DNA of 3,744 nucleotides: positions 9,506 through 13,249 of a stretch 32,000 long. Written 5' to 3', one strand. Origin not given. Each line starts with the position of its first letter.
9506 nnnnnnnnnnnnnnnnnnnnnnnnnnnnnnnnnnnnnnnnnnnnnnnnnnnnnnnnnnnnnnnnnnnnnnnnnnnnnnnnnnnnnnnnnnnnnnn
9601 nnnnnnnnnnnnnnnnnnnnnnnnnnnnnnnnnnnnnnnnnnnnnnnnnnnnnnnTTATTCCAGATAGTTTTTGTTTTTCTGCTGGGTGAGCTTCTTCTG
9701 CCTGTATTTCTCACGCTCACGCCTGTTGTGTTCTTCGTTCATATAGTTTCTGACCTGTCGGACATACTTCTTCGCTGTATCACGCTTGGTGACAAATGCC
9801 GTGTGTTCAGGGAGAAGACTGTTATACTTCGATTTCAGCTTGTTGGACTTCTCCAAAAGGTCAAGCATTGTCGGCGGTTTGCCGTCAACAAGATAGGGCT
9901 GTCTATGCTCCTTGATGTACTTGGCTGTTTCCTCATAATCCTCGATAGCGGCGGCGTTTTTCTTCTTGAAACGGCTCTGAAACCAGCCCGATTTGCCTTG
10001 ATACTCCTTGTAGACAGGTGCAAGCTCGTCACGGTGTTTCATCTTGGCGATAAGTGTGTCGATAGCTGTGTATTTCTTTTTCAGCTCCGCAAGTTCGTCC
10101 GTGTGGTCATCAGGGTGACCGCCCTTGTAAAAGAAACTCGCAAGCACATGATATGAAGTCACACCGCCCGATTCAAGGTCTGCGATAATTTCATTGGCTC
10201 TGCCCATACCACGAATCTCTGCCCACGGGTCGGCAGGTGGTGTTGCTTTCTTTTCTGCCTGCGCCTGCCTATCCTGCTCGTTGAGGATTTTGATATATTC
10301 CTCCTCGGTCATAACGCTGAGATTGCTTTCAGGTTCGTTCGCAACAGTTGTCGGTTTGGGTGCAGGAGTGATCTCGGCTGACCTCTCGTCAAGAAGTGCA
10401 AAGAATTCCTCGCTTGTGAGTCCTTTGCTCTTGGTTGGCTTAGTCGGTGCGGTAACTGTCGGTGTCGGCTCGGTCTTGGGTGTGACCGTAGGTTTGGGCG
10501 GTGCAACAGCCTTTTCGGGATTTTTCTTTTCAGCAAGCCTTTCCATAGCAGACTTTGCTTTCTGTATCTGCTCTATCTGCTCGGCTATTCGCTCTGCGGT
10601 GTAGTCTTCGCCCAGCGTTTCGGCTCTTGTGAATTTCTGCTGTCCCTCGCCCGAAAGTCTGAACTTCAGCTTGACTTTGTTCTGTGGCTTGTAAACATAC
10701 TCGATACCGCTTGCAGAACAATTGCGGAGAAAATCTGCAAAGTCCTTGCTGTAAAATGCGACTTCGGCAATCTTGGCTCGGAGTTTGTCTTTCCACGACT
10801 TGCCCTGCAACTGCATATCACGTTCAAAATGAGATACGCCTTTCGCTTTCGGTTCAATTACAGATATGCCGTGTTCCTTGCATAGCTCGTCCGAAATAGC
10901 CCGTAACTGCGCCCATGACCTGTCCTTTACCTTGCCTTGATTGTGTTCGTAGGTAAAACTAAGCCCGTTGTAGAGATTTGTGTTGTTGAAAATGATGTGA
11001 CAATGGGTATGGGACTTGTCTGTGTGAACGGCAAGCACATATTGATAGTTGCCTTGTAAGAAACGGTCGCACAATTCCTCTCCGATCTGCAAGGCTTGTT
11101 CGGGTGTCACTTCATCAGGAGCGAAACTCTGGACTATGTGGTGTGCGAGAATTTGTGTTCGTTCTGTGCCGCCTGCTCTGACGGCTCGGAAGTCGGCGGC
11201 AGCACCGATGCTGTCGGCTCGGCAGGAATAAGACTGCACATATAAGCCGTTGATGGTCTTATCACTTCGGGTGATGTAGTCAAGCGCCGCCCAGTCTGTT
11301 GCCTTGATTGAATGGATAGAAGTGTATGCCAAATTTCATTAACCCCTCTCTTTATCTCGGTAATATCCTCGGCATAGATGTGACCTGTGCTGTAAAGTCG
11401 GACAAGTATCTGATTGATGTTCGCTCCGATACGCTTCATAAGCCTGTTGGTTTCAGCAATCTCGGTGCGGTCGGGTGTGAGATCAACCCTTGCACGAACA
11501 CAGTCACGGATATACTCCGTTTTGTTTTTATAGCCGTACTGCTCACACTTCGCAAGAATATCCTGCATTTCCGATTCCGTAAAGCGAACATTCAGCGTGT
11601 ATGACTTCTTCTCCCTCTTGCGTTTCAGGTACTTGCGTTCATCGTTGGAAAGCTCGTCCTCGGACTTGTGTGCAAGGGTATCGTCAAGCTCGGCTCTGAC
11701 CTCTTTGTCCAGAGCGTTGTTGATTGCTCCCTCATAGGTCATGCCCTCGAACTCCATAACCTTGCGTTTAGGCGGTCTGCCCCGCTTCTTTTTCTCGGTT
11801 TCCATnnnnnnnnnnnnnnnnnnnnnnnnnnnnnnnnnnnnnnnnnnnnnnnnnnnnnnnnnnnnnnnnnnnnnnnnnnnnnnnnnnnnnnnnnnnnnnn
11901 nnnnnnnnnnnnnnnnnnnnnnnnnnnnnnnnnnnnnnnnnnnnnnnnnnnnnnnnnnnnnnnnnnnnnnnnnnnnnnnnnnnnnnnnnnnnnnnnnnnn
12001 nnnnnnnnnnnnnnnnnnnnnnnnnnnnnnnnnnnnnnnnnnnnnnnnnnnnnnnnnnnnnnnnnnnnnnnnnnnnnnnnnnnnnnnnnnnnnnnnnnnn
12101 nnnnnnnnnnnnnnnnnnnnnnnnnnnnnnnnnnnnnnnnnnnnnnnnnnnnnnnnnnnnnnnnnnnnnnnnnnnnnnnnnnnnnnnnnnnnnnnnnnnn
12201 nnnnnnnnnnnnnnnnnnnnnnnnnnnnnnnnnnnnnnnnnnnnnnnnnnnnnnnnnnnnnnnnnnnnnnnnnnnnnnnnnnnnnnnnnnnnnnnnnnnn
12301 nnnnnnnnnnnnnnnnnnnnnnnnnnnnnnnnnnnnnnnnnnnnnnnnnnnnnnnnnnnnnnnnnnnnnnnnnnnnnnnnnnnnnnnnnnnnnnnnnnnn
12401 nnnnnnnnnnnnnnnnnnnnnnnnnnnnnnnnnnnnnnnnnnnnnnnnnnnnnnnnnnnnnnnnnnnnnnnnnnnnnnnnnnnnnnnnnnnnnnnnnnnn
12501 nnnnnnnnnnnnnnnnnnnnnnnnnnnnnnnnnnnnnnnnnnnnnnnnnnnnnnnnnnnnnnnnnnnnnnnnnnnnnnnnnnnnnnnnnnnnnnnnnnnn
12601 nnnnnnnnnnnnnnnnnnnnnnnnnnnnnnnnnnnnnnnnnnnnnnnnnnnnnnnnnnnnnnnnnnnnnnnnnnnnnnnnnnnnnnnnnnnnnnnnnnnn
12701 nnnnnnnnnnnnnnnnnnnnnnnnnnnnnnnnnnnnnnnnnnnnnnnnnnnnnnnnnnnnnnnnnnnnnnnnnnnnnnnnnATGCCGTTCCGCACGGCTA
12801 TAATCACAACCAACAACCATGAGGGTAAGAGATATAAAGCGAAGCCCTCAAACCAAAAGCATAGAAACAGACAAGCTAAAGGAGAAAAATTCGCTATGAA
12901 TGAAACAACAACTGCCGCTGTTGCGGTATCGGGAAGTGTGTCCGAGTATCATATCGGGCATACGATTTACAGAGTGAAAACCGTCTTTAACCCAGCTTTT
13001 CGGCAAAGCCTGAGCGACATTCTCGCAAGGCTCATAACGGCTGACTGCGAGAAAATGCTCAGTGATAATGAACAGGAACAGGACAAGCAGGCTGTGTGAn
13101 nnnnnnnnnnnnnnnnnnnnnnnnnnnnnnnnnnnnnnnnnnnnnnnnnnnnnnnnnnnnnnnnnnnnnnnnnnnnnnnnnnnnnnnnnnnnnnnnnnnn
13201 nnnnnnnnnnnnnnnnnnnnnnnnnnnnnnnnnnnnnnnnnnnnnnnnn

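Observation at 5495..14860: Compact, apparently cargo-less mobilizable serine-recombinase element with GA junctions and a palindromic predicted joint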

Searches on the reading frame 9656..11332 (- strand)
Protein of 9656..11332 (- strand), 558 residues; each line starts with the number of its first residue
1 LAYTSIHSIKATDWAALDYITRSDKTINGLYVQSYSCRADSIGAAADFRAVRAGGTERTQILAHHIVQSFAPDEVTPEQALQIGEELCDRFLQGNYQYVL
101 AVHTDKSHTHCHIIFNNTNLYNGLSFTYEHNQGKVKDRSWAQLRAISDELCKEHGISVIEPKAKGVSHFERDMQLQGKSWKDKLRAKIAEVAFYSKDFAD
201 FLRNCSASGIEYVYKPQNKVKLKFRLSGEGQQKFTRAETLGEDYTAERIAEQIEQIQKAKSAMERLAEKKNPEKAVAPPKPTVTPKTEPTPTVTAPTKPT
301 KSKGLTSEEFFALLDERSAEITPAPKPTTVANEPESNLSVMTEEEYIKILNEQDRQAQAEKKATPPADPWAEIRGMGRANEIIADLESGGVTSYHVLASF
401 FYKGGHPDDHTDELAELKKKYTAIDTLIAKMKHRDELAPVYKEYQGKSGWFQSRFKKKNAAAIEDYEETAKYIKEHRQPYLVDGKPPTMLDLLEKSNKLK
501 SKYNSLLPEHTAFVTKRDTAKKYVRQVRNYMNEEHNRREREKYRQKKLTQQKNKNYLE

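Call 7: search_protein_families(library=pfam, proteins=[window:9656-11332:-], max_evalue=0.01)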
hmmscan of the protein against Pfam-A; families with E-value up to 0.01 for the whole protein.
window:9656-11332:- (558 aa): 1 family
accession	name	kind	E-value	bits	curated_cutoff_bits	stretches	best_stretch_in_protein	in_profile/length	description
PF03432.20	Relaxase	-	5.4e-31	108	24.6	1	19-156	1-132/132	MobA/VirD2-like, nuclease domain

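Call 64: search_protein_families(library=ncbifam, proteins=[window:9656-11332:-], max_evalue=0.001)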
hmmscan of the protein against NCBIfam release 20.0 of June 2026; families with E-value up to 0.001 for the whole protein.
window:9656-11332:- (558 aa): 2 families
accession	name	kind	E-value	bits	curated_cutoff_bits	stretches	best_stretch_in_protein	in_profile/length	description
NF040665.1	relax_SAG1250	exception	1.3e-20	73.4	575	1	47-214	67-223/606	SAG1250 family conjugative relaxase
NF041893.1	TraI_MobP_relax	equivalog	2.8e-10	39.8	250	1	16-116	19-125/502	TraI/MobA(P) family conjugative relaxase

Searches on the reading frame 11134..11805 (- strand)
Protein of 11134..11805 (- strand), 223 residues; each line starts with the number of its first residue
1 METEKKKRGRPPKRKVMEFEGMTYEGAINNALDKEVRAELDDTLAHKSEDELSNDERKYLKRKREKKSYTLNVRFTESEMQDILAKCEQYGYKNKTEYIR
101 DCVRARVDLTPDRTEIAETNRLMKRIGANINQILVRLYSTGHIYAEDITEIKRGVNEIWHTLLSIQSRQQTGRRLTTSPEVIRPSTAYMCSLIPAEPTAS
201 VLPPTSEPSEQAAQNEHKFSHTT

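Call 7: search_protein_families(library=pfam, proteins=[window:11134-11805:-], max_evalue=0.01)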
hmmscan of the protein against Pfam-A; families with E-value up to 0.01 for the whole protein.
window:11134-11805:- (223 aa): 3 families
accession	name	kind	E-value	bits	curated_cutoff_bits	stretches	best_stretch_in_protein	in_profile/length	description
PF21983.2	NikA-like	-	4.3e-10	40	27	1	65-135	1-70/72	Mobilization protein NikA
PF05713.17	MobC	-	6.5e-05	23.7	23.2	1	123-162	4-42/45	Bacterial mobilisation protein (MobC)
PF19514.5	MobC_2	-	0.008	16.3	27.5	1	60-139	13-100/140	MobC-like protein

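Call 64: search_protein_families(library=ncbifam, proteins=[window:11134-11805:-], max_evalue=0.001)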
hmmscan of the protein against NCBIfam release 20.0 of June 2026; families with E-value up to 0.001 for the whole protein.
window:11134-11805:- (223 aa): 0 families

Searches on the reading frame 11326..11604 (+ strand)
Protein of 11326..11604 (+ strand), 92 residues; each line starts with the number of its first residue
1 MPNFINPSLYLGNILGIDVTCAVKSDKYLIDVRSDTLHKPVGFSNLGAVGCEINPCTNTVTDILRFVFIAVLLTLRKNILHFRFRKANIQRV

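Call 10: search_protein_families(library=pfam, proteins=[window:11326-11604:+], max_evalue=0.01)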
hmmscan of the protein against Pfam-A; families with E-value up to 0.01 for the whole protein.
window:11326-11604:+ (92 aa): 0 families

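Call 26: search_protein_families(library=pfam, proteins=[window:11326-11604:+], max_evalue=0.01)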
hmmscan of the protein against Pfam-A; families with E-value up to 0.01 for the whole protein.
window:11326-11604:+ (92 aa): 0 families

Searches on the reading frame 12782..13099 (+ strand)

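Call 7: search_protein_families(library=pfam, proteins=[window:12782-13099:+], max_evalue=0.01)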
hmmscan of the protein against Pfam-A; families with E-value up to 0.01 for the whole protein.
window:12782-13099:+ (105 aa): 2 families
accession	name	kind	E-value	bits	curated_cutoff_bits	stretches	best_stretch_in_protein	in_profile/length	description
PF14202.11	TnpW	-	0.0025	17.9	25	1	55-88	2-35/35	Transposon-encoded protein TnpW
PF10653.15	Phage-A118_gp45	-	0.0063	17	27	0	54-93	15-46/62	Protein gp45 of Bacteriophage A118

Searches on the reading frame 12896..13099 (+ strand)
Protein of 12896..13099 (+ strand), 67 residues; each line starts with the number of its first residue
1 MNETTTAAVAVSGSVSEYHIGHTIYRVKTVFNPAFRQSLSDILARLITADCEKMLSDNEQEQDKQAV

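Call 26: search_protein_families(library=pfam, proteins=[window:12896-13099:+], max_evalue=0.01)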
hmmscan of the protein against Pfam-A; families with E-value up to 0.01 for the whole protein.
window:12896-13099:+ (67 aa): 2 families
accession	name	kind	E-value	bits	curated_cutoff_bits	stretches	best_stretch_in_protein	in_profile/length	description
PF14202.11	TnpW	-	0.00092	19.4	25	1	17-50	2-35/35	Transposon-encoded protein TnpW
PF10653.15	Phage-A118_gp45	-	0.0024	18.3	27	1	16-55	15-46/62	Protein gp45 of Bacteriophage A118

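Call 64: search_protein_families(library=ncbifam, proteins=[window:12896-13099:+], max_evalue=0.001)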
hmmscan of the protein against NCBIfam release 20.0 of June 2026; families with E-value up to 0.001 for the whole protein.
window:12896-13099:+ (67 aa): 0 families
